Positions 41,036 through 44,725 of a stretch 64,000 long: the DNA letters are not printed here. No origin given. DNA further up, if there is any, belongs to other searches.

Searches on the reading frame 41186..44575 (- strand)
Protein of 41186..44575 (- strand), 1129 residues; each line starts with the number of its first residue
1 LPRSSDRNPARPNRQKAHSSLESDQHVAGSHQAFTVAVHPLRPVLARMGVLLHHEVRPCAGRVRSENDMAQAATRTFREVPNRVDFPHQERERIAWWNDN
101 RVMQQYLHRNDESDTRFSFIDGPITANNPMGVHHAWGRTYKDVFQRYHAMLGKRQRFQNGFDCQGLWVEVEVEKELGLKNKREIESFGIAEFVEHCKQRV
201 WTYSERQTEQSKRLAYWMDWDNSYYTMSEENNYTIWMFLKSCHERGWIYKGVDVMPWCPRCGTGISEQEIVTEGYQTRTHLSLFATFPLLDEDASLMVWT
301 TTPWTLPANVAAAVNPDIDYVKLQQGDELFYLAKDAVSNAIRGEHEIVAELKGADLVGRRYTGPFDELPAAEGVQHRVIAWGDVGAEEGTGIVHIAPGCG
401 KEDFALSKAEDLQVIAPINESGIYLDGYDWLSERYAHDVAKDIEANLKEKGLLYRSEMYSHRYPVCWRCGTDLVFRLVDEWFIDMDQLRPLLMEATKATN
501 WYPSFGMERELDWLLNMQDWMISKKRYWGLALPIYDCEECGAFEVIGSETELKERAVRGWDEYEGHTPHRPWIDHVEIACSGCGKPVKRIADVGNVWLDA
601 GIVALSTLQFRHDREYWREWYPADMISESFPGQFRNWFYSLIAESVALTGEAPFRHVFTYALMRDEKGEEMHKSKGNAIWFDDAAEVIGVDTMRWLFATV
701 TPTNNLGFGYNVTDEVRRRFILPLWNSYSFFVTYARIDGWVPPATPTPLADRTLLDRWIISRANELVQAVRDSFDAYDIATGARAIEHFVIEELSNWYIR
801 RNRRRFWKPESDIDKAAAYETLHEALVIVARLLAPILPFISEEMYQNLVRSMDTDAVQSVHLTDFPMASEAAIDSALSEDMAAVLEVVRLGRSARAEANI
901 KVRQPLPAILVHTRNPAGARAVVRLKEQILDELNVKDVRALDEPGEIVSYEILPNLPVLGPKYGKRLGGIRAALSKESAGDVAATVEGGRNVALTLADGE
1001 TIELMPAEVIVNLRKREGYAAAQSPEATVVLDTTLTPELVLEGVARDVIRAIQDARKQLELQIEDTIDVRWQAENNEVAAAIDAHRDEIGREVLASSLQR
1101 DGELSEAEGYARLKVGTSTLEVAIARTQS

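Call 65: search_protein_families(library=pfam, proteins=[window:41186-44575:-], max_evalue=0.00001)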
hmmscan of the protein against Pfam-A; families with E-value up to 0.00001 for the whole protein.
window:41186-44575:- (1129 aa): 5 families
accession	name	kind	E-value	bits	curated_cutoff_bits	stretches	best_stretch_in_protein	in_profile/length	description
PF00133.28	tRNA-synt_1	-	2e-87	294.1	22.7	1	94-702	3-407/414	tRNA synthetases class I (I, L, M and V)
PF19302.4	DUF5915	-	1.8e-43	148.8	27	1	927-1126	2-194/195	Domain of unknown function (DUF5915)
PF08264.19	Anticodon_1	-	5.4e-35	120.9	25.1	1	756-909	1-147/148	Anticodon-binding domain of tRNA ligase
PF09334.17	tRNA-synt_1g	-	6.3e-14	52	20.1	0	596-704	247-361/391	tRNA synthetases class I (M)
PF01921.24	tRNA-synt_1f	-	2.9e-06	26.9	27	1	648-709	262-321/360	tRNA synthetases class I (K)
